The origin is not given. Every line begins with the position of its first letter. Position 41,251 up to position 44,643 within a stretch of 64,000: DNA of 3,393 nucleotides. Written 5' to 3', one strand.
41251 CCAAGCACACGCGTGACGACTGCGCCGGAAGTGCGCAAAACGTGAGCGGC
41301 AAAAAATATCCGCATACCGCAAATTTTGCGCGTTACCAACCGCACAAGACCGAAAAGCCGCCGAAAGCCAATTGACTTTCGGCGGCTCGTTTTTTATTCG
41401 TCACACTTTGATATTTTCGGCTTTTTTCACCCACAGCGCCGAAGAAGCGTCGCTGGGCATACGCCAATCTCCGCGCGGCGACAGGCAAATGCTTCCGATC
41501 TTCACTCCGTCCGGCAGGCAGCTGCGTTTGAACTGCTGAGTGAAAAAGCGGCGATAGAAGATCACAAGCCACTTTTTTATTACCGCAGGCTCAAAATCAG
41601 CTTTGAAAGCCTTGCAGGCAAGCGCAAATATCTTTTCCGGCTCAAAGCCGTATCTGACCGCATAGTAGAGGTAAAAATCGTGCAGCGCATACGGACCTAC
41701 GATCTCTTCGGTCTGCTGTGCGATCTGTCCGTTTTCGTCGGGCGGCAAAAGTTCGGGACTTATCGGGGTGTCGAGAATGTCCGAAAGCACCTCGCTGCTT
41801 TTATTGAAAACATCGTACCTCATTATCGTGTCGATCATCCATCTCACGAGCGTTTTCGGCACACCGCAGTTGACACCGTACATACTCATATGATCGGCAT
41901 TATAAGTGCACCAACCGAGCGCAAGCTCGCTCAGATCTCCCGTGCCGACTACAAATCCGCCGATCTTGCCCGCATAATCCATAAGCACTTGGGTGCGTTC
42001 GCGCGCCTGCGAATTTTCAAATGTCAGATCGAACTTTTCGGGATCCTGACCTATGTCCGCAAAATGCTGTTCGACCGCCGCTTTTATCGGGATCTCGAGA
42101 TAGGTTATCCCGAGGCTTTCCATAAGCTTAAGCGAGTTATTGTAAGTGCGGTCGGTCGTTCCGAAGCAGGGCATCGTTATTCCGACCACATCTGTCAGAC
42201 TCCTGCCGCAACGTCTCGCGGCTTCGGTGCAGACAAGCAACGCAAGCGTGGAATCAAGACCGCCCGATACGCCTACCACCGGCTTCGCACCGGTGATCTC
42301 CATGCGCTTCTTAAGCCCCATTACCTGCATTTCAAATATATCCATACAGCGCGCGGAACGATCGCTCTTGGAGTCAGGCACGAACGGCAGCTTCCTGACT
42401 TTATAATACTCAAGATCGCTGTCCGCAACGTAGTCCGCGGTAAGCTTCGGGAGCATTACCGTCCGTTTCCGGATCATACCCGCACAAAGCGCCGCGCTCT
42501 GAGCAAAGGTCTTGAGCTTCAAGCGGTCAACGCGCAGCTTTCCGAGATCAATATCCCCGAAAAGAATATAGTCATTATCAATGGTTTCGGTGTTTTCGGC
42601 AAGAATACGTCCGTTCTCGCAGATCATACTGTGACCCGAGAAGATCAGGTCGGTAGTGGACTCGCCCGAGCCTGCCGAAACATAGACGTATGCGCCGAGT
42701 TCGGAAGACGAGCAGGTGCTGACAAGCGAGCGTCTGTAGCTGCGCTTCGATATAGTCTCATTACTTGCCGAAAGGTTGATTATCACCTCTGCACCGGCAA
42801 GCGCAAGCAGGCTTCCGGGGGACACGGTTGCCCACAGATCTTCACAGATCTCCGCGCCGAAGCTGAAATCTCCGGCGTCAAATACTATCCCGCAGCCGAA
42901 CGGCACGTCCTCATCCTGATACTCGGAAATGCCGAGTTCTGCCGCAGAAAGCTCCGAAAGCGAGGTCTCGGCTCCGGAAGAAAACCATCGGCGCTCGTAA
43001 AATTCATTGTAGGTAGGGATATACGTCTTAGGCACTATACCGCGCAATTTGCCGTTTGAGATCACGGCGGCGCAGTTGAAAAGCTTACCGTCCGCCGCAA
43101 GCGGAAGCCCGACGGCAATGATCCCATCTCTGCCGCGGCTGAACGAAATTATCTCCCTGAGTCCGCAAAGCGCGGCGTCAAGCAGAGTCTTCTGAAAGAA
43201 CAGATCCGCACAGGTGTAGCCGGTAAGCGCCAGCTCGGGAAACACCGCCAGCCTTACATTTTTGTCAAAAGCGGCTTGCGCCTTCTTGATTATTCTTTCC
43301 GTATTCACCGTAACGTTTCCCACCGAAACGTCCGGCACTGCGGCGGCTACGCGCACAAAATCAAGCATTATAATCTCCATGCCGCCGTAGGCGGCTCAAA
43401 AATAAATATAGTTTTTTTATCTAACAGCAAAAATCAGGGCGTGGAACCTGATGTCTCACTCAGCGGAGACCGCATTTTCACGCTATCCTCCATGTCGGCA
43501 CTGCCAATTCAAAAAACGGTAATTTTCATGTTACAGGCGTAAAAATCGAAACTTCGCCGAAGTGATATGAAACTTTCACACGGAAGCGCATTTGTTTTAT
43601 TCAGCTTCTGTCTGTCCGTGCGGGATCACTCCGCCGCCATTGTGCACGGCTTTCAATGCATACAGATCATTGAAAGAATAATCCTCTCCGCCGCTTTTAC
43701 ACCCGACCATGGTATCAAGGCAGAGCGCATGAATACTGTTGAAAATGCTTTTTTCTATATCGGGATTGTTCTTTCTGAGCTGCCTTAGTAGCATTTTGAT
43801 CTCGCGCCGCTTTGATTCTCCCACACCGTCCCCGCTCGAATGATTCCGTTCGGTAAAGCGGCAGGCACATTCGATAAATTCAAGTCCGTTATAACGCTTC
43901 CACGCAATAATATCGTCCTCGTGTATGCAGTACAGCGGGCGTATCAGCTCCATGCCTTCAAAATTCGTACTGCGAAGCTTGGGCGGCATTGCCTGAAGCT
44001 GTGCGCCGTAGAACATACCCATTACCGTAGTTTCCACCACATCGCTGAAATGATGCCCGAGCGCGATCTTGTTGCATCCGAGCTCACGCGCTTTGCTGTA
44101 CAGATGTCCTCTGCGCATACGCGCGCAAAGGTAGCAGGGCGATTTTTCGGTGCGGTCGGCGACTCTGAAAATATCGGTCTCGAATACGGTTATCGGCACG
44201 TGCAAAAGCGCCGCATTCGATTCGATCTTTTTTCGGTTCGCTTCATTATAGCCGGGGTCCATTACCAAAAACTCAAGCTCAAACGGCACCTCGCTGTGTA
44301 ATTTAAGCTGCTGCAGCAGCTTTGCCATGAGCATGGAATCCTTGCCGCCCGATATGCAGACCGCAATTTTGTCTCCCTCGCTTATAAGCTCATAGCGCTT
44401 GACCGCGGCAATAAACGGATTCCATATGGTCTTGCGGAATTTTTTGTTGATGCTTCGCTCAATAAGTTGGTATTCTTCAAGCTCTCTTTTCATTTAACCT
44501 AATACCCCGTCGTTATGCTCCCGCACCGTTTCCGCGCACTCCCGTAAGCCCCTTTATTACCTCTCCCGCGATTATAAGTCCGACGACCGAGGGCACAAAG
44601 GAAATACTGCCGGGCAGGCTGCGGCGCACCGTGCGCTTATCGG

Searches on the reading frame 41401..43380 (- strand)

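Call 15: search_protein_families(library=pfam, proteins=[window:41401-43380:-], max_evalue=0.001)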
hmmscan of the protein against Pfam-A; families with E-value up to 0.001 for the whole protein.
window:41401-43380:- (659 aa): 2 families
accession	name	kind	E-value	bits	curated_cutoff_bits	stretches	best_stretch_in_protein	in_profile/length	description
PF02540.23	NAD_synthase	-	2.6e-24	86.1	21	1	353-498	6-145/242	NAD synthase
PF00795.27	CN_hydrolase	-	7.6e-21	75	23.2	1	21-283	12-252/256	Carbon-nitrogen hydrolase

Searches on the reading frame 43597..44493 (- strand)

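Call 15: search_protein_families(library=pfam, proteins=[window:43597-44493:-], max_evalue=0.001)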
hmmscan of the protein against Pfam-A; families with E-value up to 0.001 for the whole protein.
window:43597-44493:- (298 aa): 1 family
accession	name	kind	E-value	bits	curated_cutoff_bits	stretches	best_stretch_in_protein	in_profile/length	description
PF01171.26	ATP_bind_3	-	2.5e-16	60.4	27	1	42-208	1-165/182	PP-loop family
